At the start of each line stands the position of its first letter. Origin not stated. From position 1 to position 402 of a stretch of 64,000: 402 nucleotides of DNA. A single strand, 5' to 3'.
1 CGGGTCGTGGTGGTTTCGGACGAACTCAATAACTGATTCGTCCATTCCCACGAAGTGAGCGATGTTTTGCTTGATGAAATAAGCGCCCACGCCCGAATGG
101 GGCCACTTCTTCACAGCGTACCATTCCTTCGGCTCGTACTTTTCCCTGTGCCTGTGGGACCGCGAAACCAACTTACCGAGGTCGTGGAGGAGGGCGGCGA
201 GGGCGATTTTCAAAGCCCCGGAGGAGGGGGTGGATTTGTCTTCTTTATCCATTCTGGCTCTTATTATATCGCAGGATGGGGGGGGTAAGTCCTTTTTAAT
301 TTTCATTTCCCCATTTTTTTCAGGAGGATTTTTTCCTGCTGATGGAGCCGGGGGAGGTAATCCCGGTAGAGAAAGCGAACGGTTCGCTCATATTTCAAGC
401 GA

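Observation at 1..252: Window begins inside a Cas10/Csm1-like gene, so a type III effector module probably lies just to the left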

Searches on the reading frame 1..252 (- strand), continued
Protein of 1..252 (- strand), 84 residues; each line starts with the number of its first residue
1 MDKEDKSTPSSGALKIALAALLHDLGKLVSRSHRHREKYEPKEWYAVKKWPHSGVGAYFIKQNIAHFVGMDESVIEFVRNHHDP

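Call 47: search_solved_structures(query=P0004, max_evalue=0.00001, show_alignments=2)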
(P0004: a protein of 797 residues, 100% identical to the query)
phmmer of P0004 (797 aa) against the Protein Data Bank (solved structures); distinct sequences matched with E-value up to 0.00001: 18.
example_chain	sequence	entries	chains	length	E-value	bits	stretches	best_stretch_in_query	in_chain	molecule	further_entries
6nud_J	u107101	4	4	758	2.4e-43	151.3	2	17-442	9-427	CRISPR system single-strand-specific deoxyribonuclease Cas10/Csm1 (subtype III-A)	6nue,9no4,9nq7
9g9a_A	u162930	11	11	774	3.6e-43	150.7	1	9-674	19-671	CRISPR system single-strand-specific deoxyribonuclease Cas10/Csm1 (subtype III-A)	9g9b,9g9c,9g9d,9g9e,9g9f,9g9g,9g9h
6ifn_A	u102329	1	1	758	4.1e-43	150.6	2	17-442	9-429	Type III-A CRISPR-associated protein Csm1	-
6kc0_A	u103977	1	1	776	1.7e-42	148.5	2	91-377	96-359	CRISPR system single-strand-specific deoxyribonuclease Cas10/Csm1 (subtype III-A),CRISPR s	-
6kbd_A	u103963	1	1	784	1.8e-42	148.5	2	91-377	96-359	CRISPR system single-strand-specific deoxyribonuclease Cas10/Csm1 (subtype III-A),CRISPR s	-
6ifk_A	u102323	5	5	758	1.9e-42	148.3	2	18-442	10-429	Type III-A CRISPR-associated protein Csm1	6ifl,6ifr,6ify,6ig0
6ifu_A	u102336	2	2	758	7.8e-42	146.3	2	19-442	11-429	Type III-A CRISPR-associated protein Csm1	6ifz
6xn3_A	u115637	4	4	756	2.5e-41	144.7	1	17-655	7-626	CRISPR-associated protein Cas10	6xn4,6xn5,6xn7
7uzw_F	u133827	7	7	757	6e-41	143.4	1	19-675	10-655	CRISPR system single-strand-specific deoxyribonuclease Cas10/Csm1 (subtype III-A)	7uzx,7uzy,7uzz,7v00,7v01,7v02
9asi_A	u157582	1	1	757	8.1e-41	143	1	76-655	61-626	CRISPR system single-strand-specific deoxyribonuclease Cas10/Csm1 (subtype III-A)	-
9ash_A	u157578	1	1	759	8.1e-41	143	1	76-655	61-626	CRISPR system single-strand-specific deoxyribonuclease Cas10/Csm1 (subtype III-A)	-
8wfx_A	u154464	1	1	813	8.5e-40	139.6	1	16-677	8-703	CRISPR system single-strand-specific deoxyribonuclease Cas10/Csm1 (subtype III-A)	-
6mua_A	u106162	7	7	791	2.5e-34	121.5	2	17-377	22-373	Uncharacterized protein Csm1 | Csm1 | CRISPR system single-strand-specific deoxyribonuclease Cas10/Csm1 (subtype III-A)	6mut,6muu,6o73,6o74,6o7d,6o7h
4uw2_A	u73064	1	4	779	2.9e-34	121.3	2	91-377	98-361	CSM1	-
6iqw_A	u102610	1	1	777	2.9e-34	121.3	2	91-377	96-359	Csm1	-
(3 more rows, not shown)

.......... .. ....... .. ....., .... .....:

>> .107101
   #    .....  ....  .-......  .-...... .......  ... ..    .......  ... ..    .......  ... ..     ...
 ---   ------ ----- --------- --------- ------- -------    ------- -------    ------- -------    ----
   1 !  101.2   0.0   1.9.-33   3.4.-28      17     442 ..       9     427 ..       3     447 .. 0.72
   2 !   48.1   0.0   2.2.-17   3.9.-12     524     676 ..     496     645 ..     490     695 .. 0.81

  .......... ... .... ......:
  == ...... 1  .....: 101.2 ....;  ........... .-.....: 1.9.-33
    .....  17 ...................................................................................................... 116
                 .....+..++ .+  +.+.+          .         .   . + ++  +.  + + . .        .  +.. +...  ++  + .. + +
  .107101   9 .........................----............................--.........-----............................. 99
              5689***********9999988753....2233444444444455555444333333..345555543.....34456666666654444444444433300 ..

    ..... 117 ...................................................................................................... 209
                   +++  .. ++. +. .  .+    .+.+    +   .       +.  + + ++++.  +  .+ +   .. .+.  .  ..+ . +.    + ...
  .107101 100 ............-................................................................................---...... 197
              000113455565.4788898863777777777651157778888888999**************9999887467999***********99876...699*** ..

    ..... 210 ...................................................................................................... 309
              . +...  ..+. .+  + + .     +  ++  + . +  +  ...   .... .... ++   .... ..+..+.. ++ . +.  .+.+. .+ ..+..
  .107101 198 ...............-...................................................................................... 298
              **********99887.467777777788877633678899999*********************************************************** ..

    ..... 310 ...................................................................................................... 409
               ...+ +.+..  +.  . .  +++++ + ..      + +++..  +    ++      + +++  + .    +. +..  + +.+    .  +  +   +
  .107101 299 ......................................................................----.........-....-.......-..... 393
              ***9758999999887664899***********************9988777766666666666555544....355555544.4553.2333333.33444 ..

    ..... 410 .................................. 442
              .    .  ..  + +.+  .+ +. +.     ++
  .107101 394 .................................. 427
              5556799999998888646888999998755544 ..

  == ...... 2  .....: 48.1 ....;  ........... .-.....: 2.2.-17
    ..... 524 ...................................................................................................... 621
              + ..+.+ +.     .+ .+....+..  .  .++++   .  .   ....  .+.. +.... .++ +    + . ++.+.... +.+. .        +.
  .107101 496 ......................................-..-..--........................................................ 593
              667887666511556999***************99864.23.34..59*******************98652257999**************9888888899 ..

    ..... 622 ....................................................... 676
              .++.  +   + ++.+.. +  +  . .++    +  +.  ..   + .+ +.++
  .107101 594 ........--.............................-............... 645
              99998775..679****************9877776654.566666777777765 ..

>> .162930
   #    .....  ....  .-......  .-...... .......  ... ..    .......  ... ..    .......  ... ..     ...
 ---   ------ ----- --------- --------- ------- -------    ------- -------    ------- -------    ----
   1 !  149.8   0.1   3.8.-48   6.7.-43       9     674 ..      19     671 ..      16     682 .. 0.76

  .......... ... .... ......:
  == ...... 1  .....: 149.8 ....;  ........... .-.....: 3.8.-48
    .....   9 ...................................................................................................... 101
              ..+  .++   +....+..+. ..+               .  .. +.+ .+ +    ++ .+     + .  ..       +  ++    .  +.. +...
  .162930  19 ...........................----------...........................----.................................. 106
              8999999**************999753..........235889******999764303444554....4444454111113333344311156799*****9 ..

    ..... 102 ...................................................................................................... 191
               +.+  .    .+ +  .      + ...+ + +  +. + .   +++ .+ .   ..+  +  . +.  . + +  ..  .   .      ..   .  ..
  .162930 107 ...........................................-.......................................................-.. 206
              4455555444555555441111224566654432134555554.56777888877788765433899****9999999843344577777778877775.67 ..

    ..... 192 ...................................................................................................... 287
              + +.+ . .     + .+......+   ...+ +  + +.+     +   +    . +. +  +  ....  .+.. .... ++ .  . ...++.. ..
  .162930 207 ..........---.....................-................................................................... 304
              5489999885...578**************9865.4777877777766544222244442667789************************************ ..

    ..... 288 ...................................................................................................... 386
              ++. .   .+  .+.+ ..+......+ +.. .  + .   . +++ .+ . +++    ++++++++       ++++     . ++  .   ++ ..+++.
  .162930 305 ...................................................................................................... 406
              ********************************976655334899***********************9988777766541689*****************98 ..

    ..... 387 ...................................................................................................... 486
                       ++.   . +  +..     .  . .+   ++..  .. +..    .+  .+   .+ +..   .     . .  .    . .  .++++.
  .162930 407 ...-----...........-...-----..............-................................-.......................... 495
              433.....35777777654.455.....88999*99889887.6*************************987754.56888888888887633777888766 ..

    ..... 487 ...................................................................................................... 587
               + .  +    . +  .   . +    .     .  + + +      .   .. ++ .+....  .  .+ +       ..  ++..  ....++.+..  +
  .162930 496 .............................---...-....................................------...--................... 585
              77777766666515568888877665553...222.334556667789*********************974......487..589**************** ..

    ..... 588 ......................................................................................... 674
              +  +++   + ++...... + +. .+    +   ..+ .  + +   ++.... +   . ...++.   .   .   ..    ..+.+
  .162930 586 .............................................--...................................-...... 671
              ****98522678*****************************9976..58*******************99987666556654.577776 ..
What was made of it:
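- It matches solved Csm1 structures, for example 6nud at E 2.4e-43, and the alignments put its HD under LLHDIGK and its GGDD under GGDD (call 47).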

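Call 48: search_protein_families(library=ncbifam, proteins=[L002:6763-7557:+, L002:10033-10353:+, L002:10368-11246:+, L002:11243-12331:+, L002:12328-13476:+, L002:13455-14813:+, L002:5456-6550:+], max_evalue=0.01)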
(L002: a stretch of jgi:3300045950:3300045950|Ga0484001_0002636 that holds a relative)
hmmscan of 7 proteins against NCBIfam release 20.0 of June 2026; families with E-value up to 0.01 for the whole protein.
L002:6763-7557:+ (264 aa): 1 family
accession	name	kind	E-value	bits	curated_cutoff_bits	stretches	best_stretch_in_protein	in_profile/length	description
TIGR01877.1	cas_cas6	equivalog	2.3e-15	57.6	58.65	1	77-258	27-198/200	CRISPR-associated endoribonuclease Cas6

L002:10033-10353:+ (106 aa): 1 family
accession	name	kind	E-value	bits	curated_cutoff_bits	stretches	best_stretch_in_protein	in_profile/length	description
TIGR01870.1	cas_TM1810_Csm2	hypoth_equivalog_domain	4.2e-12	46.8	30.6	1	33-105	5-95/96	type III-A CRISPR-associated protein Csm2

L002:10368-11246:+ (292 aa): 6 families
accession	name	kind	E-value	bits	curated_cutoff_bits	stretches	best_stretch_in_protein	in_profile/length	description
TIGR02582.1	cas7_TM1809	equivalog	1.1e-58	198.5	90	1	8-237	2-203/203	type III-A CRISPR-associated RAMP protein Csm3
TIGR02581.1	cas_cyan_RAMP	equivalog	7e-19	68.3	108.05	1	10-241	4-214/216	type III CRISPR-associated RAMP protein Csx7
TIGR02580.1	cas_RAMP_Cmr4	equivalog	1.1e-06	28.8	87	1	19-69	8-57/283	type III-B CRISPR module RAMP protein Cmr4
TIGR01898.1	cas_TM1791_cmr6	equivalog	0.001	19.2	51.1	1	42-94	26-64/195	type III-B CRISPR module RAMP protein Cmr6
TIGR01899.1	cas_TM1807_csm5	equivalog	0.001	18.6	38.3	1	42-95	104-160/364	type III-A CRISPR-associated RAMP protein Csm5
TIGR03986.1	TIGR03986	equivalog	0.0012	18.3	161.35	1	15-63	39-88/568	TIGR03986 family type III CRISPR-associated RAMP protein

L002:11243-12331:+ (362 aa): 2 families
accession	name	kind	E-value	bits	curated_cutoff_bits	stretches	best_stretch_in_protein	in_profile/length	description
TIGR01903.2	cas5_csm4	equivalog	1.2e-52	179.2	55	1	18-357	11-303/304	type III-A CRISPR-associated RAMP protein Csm4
TIGR02325.1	C_P_lyase_phnF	equivalog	0.0055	16.3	156.8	0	226-278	43-92/238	phosphonate metabolism transcriptional regulator PhnF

L002:12328-13476:+ (382 aa): 2 families
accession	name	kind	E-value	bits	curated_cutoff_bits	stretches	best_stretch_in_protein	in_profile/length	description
TIGR01899.1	cas_TM1807_csm5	equivalog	1.2e-30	107.2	38.3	1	4-340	2-329/364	type III-A CRISPR-associated RAMP protein Csm5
TIGR02581.1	cas_cyan_RAMP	equivalog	0.0078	15.9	108.05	0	109-142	39-71/216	type III CRISPR-associated RAMP protein Csx7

L002:13455-14813:+ (452 aa): 1 family
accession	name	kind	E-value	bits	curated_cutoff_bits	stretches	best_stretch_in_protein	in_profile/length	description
TIGR02672.2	cas_csm6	equivalog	8.9e-09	34.9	150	1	205-428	183-391/433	type III-A CRISPR-associated CARF protein Csm6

L002:5456-6550:+ (364 aa): 0 families

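Call 57: find_encoding_contigs(protein=P0009, flank=8000, max_places=1)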
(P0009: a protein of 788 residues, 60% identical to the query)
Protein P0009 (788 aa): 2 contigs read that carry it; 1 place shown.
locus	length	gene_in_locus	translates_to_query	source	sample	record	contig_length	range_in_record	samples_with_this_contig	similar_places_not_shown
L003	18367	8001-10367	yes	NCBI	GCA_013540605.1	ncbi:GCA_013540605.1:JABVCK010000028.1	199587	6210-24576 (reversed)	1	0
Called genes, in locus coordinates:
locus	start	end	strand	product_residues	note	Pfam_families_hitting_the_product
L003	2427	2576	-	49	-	-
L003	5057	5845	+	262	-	-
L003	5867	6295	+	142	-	PF01797:Y1_Tnp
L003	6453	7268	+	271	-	-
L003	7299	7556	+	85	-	-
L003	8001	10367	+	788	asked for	PF01966:HD, PF18211:Csm1_B, PF22335:Cas10-Cmr2_palm2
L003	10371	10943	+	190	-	PF00313:CSD (weak), PF03750:Csm2_III-A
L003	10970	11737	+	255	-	PF03787:RAMPs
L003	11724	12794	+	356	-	PF17953:Csm4_C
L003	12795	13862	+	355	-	PF03787:RAMPs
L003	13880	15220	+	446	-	PF27248:MJ1674_2nd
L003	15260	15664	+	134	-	PF27247:MJ1673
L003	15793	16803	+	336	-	PF08279:HTH_11, PF13280:WYL, PF25583:WCX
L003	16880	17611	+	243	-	PF21350:Cas6_I-A, PF01881:Cas_Cas6_C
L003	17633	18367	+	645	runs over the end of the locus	PF09484:Cas_TM1802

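Call 58: find_encoding_contigs(protein=P0007, flank=8000, max_places=1)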
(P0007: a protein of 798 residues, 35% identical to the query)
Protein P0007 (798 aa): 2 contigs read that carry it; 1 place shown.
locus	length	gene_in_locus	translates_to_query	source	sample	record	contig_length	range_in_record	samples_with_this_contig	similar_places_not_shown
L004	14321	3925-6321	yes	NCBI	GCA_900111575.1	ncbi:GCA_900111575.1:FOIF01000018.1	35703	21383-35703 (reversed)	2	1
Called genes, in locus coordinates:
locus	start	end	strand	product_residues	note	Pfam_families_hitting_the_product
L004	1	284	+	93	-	?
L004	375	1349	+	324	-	PF13280:WYL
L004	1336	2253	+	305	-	-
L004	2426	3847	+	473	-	PF22230:Csx1_CARF (weak), PF09455:Csx1_HEPN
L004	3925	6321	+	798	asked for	PF01966:HD, PF18211:Csm1_B, PF22335:Cas10-Cmr2_palm2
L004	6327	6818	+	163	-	PF03750:Csm2_III-A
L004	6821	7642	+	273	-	PF03787:RAMPs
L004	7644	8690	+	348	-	PF17953:Csm4_C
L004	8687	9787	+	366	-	PF03787:RAMPs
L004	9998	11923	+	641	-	PF09484:Cas_TM1802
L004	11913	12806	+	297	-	PF05107:Cas_Cas7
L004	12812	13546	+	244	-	PF09704:Cas_Cas5d (weak)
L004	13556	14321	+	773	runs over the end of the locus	PF04851:ResIII, PF00270:DEAD (weak), PF00271:Helicase_C, PF22590:Cas3-like_C_2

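Call 59: find_encoding_contigs(protein=P0130, flank=8000, max_places=1)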
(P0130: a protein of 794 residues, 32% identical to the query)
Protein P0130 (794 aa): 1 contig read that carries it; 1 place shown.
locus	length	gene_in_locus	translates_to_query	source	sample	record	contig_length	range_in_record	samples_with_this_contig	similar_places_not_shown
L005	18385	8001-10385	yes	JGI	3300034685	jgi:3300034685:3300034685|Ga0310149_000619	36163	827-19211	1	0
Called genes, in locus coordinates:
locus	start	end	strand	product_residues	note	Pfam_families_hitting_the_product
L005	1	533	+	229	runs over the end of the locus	PF21350:Cas6_I-A, PF01881:Cas_Cas6_C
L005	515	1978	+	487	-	PF09484:Cas_TM1802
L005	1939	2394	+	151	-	PF09484:Cas_TM1802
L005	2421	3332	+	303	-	PF05107:Cas_Cas7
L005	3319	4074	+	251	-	PF09704:Cas_Cas5d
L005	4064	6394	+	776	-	PF01966:HD (weak), PF04851:ResIII, PF00270:DEAD, PF00271:Helicase_C (faint), PF22590:Cas3-like_C_2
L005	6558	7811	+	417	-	PF22205:Csm6_6H, PF09670:Cas_Cas02710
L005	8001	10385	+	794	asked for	PF01966:HD, PF18211:Csm1_B, PF22335:Cas10-Cmr2_palm2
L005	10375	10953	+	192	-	PF00313:CSD, PF03750:Csm2_III-A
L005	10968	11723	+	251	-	PF03787:RAMPs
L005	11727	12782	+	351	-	PF17953:Csm4_C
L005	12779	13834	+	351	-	PF03787:RAMPs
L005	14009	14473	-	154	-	PF04073:tRNA_edit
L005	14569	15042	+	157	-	PF03553:Na_H_antiporter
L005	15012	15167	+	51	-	-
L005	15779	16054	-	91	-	PF07870:DUF1657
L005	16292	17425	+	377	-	PF00149:Metallophos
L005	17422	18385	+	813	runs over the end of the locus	PF02463:SMC_N (faint), PF13175:AAA_15, PF13476:AAA_23, PF13514:AAA_27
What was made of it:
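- L003, L004 and L005 show the same cas10-csm2-3-4-5 order (calls 57-59).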

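Call 70: search_protein_families(library=pfam, proteins=[L002:13455-14813:+, L002:5456-6550:+], max_evalue=1)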
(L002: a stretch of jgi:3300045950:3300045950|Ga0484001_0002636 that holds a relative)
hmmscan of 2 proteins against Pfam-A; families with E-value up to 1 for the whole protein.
L002:13455-14813:+ (452 aa): 2 families
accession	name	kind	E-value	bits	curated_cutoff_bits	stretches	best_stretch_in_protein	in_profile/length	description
PF09670.15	Cas_Cas02710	-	5.5e-05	23.4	27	1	285-426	11-140/153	Csm6 HEPN domain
PF22208.1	Cas_Csm6_CARF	-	0.0033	17.5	27.5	1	126-193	10-77/106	Cas_Csm6 CARF domain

L002:5456-6550:+ (364 aa): 1 family
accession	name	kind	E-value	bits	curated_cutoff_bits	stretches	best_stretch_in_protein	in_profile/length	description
PF19997.5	ivWA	-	3.3e-05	23.6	35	1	158-207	1-56/253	vWA domain found in the FtsH ternary systems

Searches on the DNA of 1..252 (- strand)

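Call 64: search_rna_families(source=L002, start=15150, end=15550, threshold=evalue, max_evalue=10)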
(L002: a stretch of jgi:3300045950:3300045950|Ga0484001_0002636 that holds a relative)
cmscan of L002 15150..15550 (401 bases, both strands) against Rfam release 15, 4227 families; matches with E-value up to 10: 17.
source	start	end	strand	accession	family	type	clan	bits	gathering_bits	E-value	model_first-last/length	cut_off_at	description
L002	15228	15264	+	RF01318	CRISPR-DR5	Gene; CRISPR;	CL00015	35.5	40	0.0005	1-37/37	no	CRISPR RNA direct repeat element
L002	15300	15336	+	RF01318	CRISPR-DR5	Gene; CRISPR;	CL00015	35.5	40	0.0005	1-37/37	no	CRISPR RNA direct repeat element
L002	15373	15409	+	RF01318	CRISPR-DR5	Gene; CRISPR;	CL00015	35.5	40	0.0005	1-37/37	no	CRISPR RNA direct repeat element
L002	15446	15482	+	RF01318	CRISPR-DR5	Gene; CRISPR;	CL00015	35.5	40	0.0005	1-37/37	no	CRISPR RNA direct repeat element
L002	15300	15336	-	RF01373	CRISPR-DR60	Gene; CRISPR;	-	15.6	45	6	1-37/37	no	CRISPR RNA direct repeat element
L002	15373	15409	-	RF01373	CRISPR-DR60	Gene; CRISPR;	-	15.6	45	6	1-37/37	no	CRISPR RNA direct repeat element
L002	15446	15482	-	RF01373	CRISPR-DR60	Gene; CRISPR;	-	15.6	45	6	1-37/37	no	CRISPR RNA direct repeat element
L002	15241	15264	+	RF01348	CRISPR-DR38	Gene; CRISPR;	-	15.3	44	7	9-35/35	no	CRISPR RNA direct repeat element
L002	15313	15336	+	RF01348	CRISPR-DR38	Gene; CRISPR;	-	15.3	44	7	9-35/35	no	CRISPR RNA direct repeat element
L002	15386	15409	+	RF01348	CRISPR-DR38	Gene; CRISPR;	-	15.3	44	7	9-35/35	no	CRISPR RNA direct repeat element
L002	15459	15482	+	RF01348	CRISPR-DR38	Gene; CRISPR;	-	15.3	44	7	9-35/35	no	CRISPR RNA direct repeat element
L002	15485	15509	+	RF01322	CRISPR-DR9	Gene; CRISPR;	-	13.7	45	4.7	5-29/37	no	CRISPR RNA direct repeat element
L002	15208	15283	-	RF00233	Tymo_tRNA-like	Cis-reg;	-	12.4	40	4.2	1-84/84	no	Tymovirus/Pomovirus/Furovirus tRNA-like 3' UTR element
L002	15405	15437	-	RF02509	PYLIS_2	Cis-reg;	-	12.1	36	4.6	60-92/100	no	Pyrrolysine insertion sequence mtbB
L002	15332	15364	-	RF02509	PYLIS_2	Cis-reg;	-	12.1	36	4.6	60-92/100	no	Pyrrolysine insertion sequence mtbB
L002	15468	15525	-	RF01668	P10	Gene; sRNA;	-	12.1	37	5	1-72/72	no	Pseudomonas sRNA P10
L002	15167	15274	+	RF01986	ZEB2_AS1_3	Gene; lncRNA;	-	10.3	55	9.1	1-100/100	no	ZEB2 antisense RNA 1 conserved region 3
